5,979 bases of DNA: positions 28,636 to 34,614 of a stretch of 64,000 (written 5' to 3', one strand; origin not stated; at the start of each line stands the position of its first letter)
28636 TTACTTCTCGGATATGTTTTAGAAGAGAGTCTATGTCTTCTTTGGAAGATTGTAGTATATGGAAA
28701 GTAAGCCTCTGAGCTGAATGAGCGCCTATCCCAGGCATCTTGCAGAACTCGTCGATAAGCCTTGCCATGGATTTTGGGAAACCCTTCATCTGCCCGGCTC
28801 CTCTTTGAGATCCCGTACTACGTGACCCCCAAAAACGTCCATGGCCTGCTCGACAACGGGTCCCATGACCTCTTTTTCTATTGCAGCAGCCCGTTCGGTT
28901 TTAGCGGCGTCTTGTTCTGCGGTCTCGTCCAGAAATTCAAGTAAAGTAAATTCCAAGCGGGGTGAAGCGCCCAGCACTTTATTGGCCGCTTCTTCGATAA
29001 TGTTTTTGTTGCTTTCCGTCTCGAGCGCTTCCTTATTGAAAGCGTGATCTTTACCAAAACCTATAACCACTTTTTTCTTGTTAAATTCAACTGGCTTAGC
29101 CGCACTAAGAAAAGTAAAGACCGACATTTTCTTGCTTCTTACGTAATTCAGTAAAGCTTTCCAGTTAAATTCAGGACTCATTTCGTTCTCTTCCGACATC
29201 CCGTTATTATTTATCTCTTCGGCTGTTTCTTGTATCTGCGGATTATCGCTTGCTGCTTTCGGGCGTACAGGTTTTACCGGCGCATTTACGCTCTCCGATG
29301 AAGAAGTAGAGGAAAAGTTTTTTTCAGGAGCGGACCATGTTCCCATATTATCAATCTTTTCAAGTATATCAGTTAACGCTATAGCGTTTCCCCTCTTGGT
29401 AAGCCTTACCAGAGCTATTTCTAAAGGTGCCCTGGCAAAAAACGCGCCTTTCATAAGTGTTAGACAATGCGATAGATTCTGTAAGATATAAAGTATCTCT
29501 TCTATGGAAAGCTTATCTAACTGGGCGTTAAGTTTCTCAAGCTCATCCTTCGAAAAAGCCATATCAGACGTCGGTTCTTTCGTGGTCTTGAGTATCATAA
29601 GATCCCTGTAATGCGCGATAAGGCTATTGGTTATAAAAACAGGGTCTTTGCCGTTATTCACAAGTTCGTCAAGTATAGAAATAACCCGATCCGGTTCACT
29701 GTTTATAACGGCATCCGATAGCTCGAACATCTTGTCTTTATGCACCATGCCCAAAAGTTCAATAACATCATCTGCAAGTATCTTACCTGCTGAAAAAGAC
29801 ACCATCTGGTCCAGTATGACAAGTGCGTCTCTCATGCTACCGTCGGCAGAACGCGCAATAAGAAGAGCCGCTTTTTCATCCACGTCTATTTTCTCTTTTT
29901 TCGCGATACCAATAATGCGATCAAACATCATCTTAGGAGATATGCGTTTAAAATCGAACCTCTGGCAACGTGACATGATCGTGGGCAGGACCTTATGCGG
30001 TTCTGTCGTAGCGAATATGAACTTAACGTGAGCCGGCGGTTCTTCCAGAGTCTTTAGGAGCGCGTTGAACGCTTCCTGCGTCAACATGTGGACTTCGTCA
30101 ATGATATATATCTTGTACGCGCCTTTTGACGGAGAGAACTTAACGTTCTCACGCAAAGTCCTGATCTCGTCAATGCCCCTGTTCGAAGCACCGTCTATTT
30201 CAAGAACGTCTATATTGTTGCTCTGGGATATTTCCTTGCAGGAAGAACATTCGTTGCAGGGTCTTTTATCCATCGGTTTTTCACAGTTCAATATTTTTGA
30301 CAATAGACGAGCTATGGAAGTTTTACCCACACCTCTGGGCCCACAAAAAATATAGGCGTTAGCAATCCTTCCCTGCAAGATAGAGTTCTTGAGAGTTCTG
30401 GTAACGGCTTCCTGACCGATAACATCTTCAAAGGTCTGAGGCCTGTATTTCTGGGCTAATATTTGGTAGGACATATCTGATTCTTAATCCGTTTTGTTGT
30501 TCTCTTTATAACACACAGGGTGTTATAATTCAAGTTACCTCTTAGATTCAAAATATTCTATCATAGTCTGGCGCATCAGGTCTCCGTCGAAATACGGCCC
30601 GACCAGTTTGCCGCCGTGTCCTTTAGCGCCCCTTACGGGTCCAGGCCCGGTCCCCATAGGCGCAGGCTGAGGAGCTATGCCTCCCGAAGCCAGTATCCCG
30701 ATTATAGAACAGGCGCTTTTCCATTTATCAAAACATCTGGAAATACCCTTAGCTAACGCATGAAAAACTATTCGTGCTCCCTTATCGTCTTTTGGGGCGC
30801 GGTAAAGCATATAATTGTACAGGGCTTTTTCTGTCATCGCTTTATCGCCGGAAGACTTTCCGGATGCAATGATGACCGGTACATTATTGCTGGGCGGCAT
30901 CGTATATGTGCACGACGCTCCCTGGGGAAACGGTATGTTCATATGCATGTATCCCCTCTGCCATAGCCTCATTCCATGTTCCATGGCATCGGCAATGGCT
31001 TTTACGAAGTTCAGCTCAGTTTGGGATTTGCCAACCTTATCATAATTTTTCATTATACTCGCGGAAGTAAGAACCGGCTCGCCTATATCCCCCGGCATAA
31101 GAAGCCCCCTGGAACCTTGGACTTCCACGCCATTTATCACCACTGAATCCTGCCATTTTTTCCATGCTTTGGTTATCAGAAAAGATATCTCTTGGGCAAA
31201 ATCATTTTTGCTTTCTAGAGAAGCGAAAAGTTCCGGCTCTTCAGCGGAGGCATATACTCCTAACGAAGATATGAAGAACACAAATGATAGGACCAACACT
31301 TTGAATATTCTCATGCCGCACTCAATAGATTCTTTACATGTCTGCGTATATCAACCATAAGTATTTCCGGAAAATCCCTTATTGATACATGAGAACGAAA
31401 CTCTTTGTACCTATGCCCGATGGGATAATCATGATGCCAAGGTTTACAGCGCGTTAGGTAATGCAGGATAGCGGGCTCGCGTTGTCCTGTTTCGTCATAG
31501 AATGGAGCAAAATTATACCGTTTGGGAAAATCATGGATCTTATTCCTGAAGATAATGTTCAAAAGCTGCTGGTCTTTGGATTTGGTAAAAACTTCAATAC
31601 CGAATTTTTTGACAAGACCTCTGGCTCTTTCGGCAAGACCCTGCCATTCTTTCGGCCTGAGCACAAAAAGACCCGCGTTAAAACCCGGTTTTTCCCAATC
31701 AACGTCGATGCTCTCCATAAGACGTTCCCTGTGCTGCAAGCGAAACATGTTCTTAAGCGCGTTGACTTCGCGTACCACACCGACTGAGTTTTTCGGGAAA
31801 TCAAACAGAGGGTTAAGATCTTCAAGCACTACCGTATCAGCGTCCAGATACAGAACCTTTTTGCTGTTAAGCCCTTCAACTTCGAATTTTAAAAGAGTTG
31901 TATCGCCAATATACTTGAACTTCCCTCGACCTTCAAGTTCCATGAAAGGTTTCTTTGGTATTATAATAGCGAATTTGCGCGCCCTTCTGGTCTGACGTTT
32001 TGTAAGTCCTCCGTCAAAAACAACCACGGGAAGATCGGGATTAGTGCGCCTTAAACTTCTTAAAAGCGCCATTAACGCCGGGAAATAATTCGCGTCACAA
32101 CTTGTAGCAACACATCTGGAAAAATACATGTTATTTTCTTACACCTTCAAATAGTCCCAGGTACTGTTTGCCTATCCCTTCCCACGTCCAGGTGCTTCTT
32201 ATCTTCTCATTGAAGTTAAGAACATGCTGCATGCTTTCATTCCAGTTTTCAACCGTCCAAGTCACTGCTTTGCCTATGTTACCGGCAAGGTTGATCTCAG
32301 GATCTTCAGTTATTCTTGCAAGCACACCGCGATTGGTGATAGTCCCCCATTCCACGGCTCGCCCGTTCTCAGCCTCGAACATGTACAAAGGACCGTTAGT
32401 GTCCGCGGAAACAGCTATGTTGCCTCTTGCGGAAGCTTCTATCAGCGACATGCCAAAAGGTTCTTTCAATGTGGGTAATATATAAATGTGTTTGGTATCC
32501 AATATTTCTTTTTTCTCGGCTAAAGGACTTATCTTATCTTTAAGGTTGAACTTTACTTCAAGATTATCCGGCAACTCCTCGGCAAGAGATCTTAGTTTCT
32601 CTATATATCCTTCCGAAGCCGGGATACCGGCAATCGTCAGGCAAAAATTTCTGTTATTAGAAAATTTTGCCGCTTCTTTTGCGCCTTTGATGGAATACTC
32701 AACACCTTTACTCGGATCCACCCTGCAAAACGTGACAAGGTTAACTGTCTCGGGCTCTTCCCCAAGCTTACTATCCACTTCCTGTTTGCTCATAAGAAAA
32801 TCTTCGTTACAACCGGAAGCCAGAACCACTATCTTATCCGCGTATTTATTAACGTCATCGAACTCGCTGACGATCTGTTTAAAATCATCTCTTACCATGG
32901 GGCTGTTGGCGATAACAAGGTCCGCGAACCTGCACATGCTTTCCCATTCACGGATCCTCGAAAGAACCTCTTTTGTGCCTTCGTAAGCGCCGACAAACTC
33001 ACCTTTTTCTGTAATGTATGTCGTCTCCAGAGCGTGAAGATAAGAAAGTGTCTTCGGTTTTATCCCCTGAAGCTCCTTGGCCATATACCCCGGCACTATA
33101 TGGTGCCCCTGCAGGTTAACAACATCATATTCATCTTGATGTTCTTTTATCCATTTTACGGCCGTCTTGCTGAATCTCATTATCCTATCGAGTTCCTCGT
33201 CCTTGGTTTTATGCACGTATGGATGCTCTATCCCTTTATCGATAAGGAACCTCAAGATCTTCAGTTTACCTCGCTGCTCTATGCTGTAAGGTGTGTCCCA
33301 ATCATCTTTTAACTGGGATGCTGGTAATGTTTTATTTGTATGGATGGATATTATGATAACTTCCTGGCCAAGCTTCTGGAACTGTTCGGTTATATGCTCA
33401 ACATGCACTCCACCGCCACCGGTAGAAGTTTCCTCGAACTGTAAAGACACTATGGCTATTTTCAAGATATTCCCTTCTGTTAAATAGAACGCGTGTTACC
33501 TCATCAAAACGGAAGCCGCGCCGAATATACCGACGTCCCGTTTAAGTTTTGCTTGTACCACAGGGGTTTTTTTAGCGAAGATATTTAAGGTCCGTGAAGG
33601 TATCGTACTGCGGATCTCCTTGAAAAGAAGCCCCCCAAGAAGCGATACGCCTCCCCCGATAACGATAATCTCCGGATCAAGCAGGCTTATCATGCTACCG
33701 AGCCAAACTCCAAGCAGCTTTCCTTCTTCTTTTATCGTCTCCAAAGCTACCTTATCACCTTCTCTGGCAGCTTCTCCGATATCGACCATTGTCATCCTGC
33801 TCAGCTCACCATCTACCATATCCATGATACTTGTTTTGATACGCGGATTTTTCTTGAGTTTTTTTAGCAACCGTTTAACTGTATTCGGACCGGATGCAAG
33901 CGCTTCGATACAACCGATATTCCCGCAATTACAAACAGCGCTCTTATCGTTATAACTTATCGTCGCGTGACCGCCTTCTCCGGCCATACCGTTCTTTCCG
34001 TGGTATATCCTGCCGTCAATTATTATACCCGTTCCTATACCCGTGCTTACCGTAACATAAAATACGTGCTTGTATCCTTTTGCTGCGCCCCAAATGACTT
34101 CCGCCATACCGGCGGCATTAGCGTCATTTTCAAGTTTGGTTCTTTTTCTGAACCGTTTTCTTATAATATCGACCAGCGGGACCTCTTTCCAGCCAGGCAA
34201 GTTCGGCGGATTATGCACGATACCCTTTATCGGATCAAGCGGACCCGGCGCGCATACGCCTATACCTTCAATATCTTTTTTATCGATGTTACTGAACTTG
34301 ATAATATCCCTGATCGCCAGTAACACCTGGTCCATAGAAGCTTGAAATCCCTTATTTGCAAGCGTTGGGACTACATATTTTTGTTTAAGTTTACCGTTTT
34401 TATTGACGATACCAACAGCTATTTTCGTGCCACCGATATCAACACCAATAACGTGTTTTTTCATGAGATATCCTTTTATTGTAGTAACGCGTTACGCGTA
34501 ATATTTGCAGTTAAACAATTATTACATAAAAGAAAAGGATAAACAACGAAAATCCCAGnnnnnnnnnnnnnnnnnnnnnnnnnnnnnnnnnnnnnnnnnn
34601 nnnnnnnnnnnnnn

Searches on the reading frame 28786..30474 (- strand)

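Call 49: search_protein_families(library=pfam, proteins=[window:28786-30474:-], max_evalue=0.000001)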
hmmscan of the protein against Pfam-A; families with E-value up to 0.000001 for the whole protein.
window:28786-30474:- (562 aa): 6 families
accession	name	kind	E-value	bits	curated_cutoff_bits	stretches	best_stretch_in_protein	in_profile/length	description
PF13177.12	DNA_pol3_delta2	-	1.9e-49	168.2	27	1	20-178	1-160/161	DNA polymerase III, delta subunit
PF12169.13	DNA_pol3_gamma3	-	2.8e-14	53.5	24.4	1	234-360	3-129/143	DNA polymerase III subunits gamma and tau domain III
PF22608.2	DNAX_ATPase_lid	-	2.8e-13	49.8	27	1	189-230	8-49/49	DNA polymerase III clamp loader subunit, ATPase lid domain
PF00004.35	AAA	-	3.4e-12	47.4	21.2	1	42-174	2-124/131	ATPase family associated with various cellular activities (AAA)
PF20964.2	DnaX_C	-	4.7e-11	43.1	26.2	1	432-530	7-106/113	DNA polymerase III subunit tau, C-terminal domain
PF07728.20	AAA_5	-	3.6e-07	30.7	22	1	42-149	3-96/139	AAA domain (dynein-related subfamily)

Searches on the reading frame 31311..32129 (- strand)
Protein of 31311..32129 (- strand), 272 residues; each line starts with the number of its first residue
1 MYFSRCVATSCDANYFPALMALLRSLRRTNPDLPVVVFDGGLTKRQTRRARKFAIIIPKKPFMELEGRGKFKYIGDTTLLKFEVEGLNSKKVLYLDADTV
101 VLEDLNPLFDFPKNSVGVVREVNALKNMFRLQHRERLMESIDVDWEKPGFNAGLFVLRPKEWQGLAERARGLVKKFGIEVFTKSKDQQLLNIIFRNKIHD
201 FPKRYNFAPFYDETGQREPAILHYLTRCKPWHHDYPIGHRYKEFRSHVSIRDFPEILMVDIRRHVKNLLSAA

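Call 49: search_protein_families(library=pfam, proteins=[window:31311-32129:-], max_evalue=0.000001)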
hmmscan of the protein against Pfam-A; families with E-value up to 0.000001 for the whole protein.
window:31311-32129:- (272 aa): 1 family
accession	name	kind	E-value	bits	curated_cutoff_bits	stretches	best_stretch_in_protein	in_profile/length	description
PF01501.26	Glyco_transf_8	-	1.1e-29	104.2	24.3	1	6-233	1-251/253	Glycosyl transferase family 8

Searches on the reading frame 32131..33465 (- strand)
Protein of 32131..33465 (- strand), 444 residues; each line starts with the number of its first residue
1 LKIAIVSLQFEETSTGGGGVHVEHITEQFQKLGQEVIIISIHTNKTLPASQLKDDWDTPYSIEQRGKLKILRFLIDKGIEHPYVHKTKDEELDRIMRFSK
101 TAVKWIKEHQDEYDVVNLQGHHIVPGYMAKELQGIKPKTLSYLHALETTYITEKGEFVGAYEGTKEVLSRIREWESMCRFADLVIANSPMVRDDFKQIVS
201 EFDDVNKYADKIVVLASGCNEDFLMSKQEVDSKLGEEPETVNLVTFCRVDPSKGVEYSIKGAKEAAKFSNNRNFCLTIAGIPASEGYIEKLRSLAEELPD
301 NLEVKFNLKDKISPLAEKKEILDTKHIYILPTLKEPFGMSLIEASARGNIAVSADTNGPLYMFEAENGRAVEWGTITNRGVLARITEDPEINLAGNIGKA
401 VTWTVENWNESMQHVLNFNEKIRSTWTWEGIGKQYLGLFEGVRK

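Call 6: search_protein_families(library=pfam, proteins=[window:32131-33465:-], max_evalue=0.00001)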
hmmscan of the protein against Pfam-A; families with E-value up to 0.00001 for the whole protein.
window:32131-33465:- (444 aa): 5 families
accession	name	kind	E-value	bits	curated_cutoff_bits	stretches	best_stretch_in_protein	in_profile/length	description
PF00534.26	Glycos_transf_1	-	4.1e-13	49.7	26.4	1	231-367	6-135/172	Glycosyl transferases group 1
PF20706.3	GT4-conflict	-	6.9e-13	48.8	26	1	114-430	83-380/385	Family 4 Glycosyltransferase in conflict systems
PF13439.12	Glyco_transf_4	-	5.3e-12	46.5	28.5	1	16-197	2-150/170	Glycosyltransferase Family 4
PF13692.12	Glyco_trans_1_4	-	3.1e-09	37.7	27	1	243-372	4-125/142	Glycosyl transferases group 1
PF08323.17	Glyco_transf_5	-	5.9e-06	26.6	22.7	1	2-189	1-218/239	Starch synthase catalytic domain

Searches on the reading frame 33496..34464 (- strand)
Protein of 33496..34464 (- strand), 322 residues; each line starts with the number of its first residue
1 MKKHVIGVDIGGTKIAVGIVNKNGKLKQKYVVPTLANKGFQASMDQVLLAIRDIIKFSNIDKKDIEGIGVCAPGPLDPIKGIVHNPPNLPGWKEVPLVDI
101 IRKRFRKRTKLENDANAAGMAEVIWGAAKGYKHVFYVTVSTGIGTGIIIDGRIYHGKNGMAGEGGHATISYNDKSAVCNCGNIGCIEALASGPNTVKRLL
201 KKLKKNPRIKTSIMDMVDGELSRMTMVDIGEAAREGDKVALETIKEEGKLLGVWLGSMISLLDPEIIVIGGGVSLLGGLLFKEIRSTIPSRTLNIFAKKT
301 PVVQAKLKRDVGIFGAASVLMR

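Call 49: search_protein_families(library=pfam, proteins=[window:33496-34464:-], max_evalue=0.000001)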
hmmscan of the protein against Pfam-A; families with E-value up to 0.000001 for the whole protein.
window:33496-34464:- (322 aa): 1 family
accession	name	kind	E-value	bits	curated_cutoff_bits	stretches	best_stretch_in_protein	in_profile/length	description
PF00480.26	ROK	-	1.3e-67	228.9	22.9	1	5-319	1-290/294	ROK family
